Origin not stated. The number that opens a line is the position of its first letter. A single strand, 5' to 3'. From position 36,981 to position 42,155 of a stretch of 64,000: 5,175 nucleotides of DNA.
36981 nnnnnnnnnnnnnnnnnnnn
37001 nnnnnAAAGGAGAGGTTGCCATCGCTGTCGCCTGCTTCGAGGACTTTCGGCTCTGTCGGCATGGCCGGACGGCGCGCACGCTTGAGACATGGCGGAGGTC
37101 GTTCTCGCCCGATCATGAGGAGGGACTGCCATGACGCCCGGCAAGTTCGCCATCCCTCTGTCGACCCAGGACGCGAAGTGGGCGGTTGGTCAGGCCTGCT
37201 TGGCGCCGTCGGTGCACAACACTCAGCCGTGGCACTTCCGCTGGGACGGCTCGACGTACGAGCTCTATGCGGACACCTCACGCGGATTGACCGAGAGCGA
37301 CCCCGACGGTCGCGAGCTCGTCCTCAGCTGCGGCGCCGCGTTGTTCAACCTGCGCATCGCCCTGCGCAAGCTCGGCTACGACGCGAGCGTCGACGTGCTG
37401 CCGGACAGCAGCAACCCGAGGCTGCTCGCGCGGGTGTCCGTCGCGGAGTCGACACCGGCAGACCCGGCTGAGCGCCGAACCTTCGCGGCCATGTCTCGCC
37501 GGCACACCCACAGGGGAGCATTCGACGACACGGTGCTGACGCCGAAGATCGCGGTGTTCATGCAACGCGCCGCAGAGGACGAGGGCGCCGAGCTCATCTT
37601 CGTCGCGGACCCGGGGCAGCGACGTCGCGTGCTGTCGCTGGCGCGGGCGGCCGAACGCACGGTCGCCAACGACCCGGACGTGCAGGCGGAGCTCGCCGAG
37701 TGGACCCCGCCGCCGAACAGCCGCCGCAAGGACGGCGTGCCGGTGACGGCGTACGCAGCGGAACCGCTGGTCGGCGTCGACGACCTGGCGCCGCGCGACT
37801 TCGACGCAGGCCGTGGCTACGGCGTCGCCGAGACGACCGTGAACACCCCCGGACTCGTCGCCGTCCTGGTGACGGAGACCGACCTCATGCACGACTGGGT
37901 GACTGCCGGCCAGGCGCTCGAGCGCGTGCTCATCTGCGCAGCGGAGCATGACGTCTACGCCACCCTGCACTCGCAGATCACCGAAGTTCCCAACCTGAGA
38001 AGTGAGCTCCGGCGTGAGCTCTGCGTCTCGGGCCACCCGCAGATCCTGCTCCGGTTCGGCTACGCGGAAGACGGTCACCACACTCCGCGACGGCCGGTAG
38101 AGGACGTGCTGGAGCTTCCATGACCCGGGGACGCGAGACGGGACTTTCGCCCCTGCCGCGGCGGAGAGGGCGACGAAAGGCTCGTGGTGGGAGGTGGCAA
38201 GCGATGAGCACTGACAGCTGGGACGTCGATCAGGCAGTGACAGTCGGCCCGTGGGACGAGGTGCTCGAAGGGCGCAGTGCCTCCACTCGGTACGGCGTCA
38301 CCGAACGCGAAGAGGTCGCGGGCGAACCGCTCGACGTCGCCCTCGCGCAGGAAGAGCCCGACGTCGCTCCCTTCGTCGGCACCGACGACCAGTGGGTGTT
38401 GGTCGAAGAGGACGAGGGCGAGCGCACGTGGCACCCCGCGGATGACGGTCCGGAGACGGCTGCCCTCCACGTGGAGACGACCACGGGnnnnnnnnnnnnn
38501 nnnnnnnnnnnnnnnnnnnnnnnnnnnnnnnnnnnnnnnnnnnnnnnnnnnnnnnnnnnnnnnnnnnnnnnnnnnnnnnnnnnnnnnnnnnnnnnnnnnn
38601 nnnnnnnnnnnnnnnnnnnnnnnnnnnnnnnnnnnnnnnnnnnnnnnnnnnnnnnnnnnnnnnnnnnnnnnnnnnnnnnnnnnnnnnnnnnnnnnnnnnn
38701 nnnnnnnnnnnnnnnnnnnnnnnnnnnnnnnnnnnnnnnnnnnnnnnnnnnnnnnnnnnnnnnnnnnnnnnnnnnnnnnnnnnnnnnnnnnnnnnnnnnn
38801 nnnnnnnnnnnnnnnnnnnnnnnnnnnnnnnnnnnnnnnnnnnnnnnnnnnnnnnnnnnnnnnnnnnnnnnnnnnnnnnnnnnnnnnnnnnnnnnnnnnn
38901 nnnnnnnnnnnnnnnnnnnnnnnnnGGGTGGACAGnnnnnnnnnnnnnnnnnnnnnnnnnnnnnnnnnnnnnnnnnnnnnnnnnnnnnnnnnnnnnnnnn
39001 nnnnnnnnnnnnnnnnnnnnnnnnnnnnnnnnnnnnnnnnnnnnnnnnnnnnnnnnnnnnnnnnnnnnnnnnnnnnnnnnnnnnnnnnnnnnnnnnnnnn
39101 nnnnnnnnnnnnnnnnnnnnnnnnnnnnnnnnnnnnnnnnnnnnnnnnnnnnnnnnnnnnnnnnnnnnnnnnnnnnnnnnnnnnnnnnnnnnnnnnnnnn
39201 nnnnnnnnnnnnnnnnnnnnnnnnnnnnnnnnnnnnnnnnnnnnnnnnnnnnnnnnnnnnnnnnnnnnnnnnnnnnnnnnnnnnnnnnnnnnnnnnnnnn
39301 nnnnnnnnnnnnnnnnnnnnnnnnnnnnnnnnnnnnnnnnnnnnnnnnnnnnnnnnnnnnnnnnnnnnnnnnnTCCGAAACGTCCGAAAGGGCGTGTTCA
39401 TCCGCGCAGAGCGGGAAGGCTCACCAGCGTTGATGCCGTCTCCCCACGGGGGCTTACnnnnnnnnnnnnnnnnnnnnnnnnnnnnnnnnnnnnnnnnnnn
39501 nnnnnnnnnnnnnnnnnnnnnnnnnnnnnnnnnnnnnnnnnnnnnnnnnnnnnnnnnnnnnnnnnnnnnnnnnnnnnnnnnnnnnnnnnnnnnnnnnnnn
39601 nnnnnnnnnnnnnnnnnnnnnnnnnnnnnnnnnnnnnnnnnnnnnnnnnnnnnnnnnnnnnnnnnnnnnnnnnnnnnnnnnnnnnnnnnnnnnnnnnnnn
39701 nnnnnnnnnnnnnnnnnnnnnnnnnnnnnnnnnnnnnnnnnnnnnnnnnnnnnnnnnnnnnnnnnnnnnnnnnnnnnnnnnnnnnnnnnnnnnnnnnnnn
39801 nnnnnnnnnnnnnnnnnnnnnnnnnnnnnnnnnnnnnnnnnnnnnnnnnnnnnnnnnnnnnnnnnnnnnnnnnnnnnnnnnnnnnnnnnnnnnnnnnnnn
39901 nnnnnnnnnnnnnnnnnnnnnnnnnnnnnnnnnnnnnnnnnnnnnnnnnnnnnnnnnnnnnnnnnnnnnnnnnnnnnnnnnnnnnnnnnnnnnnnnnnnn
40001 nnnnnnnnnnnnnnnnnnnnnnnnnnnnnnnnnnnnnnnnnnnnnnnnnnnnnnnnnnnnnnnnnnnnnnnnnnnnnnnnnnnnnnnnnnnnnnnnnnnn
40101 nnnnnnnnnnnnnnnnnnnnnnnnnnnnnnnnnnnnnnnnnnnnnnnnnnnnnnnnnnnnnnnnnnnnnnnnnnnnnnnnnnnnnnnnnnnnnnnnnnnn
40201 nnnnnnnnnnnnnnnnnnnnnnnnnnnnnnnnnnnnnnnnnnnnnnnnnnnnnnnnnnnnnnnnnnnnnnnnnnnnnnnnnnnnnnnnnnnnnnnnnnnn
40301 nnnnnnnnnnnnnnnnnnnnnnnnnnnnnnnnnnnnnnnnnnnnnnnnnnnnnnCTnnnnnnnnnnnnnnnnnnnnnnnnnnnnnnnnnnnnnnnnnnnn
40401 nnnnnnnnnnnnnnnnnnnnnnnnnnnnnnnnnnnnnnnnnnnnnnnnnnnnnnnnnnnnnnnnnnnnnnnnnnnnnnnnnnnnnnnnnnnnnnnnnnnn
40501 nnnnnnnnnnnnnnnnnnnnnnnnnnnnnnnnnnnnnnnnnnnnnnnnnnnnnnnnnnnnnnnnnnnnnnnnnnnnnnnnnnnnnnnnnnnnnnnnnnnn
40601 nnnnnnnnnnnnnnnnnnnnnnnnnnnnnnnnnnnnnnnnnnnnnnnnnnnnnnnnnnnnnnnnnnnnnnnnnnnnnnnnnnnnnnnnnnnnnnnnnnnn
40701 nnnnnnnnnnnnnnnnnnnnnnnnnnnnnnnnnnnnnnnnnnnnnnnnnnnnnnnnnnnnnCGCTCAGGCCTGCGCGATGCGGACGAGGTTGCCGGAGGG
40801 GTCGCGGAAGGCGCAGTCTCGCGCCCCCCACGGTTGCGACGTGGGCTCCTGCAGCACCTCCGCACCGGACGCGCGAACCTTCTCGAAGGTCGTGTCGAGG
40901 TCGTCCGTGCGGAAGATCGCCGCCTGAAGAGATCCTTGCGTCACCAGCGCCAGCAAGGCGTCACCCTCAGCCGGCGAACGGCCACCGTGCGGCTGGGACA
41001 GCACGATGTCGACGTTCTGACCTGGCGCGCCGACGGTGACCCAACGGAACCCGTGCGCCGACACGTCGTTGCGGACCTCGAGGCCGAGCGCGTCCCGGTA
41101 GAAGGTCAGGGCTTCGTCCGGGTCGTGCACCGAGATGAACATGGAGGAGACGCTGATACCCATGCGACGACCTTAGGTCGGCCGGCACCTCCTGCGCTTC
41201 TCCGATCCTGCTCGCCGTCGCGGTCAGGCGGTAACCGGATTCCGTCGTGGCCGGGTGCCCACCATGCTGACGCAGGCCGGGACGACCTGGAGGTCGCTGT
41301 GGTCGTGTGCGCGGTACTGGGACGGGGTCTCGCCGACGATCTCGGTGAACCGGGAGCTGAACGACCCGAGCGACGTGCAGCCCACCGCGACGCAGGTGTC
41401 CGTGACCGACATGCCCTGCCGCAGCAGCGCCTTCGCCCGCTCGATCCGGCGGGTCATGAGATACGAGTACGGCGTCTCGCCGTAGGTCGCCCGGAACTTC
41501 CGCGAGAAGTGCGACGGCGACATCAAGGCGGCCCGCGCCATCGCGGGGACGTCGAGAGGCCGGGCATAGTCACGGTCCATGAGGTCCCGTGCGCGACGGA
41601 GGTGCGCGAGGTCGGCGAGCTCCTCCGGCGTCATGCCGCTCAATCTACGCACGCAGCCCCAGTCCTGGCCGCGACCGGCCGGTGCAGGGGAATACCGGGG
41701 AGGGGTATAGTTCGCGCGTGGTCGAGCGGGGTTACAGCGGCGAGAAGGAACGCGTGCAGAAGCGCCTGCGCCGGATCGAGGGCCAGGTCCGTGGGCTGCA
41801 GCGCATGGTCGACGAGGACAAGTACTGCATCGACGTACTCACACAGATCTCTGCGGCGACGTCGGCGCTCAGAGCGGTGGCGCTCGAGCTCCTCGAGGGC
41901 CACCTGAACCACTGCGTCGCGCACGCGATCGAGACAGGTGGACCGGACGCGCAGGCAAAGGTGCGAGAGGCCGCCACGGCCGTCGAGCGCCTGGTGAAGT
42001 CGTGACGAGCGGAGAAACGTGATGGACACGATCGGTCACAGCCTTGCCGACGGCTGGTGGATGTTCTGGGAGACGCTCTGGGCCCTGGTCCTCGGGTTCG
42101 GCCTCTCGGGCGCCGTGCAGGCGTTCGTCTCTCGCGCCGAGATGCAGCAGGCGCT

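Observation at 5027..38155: Ten DosR/DevR-type palindromes (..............) precede dormancy-type genes across a 33-kb island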

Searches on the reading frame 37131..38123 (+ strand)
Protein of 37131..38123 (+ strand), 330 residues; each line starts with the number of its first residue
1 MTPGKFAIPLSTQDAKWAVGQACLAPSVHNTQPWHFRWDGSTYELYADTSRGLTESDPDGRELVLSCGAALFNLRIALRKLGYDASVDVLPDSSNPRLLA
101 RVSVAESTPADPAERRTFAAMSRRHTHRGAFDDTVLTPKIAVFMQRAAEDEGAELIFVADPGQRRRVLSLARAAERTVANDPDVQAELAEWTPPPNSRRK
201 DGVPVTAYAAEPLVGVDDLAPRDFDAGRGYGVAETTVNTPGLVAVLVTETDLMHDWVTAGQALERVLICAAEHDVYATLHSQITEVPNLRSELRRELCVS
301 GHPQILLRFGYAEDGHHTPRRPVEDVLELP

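Call 7: search_protein_families(library=pfam, proteins=[window:37131-38123:+])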
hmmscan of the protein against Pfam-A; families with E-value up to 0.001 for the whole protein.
window:37131-38123:+ (330 aa): 1 family
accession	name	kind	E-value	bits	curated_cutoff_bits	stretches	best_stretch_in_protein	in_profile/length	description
PF00881.29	Nitroreductase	-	6.1e-05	23.7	23.5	0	21-36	26-41/167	Nitroreductase family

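Call 20: find_related_loci(query=window:37131-38123:+, collection=genome_contigs, flank=10000)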
Query window:37131-38123:+ (330 aa) in genome_contigs; peptide patterns used: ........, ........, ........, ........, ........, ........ (x = any residue, [..] = any of these).
419 stretches matched a pattern; 2 encode a relative of the query (tblastn E <= 1e-3); 2 distinct loci.
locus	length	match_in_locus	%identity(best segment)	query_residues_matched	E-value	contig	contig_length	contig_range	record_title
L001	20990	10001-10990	85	1-330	0e+0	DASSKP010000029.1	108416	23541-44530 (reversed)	MAG TPA_asm: Mycobacteriales bacterium isolate SMAG_U1144 k141_1040854, whole genome shotgun sequence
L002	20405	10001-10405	34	22-155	2e-11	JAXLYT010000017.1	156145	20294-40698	MAG: Byssovorax sp. isolate STL-MYX20 C2.183.fa-17, whole genome shotgun sequence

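Call 35: find_related_loci(query=window:37131-38123:+, collection=metagenome_contigs, flank=10000)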
Query window:37131-38123:+ (330 aa) in metagenome_contigs; peptide patterns used: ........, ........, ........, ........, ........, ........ (x = any residue, [..] = any of these).
363 stretches matched a pattern; 1 encode a relative of the query (tblastn E <= 1e-3); 1 distinct loci.
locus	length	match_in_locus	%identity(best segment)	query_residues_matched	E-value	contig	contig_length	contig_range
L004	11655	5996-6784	27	19-272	5e-14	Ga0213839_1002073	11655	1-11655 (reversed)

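Call 44: search_protein_families(library=ncbifam, proteins=[window:37131-38123:+], max_evalue=0.01)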
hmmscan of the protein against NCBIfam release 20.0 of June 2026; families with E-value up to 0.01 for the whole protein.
window:37131-38123:+ (330 aa): 4 families
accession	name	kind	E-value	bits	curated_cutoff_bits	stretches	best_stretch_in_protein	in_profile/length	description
NF047509.1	Rv3131_FMN_oxido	subfamily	4.4e-93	312.2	199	1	18-327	2-319/319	Acg family FMN-binding oxidoreductase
NF005901.0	PRK07877.1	equivalog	1.9e-25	89.2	476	1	15-275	377-645/722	Rv1355c family protein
NF011424.0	PRK14851.1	subfamily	5.3e-17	61.1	1170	1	21-210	334-524/679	hypothetical protein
NF011425.0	PRK14852.1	equivalog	1.3e-10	39.9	1337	1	8-181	611-781/989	hypothetical protein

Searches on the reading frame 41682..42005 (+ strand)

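Call 16: search_protein_families(library=pfam, proteins=[window:41682-42005:+])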
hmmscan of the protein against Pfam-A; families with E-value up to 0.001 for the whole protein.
window:41682-42005:+ (107 aa): 1 family
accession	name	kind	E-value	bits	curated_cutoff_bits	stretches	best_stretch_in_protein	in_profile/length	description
PF02583.22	Trns_repr_metal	-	1.3e-30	106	22.8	1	21-102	1-77/78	Metal-sensitive transcriptional repressor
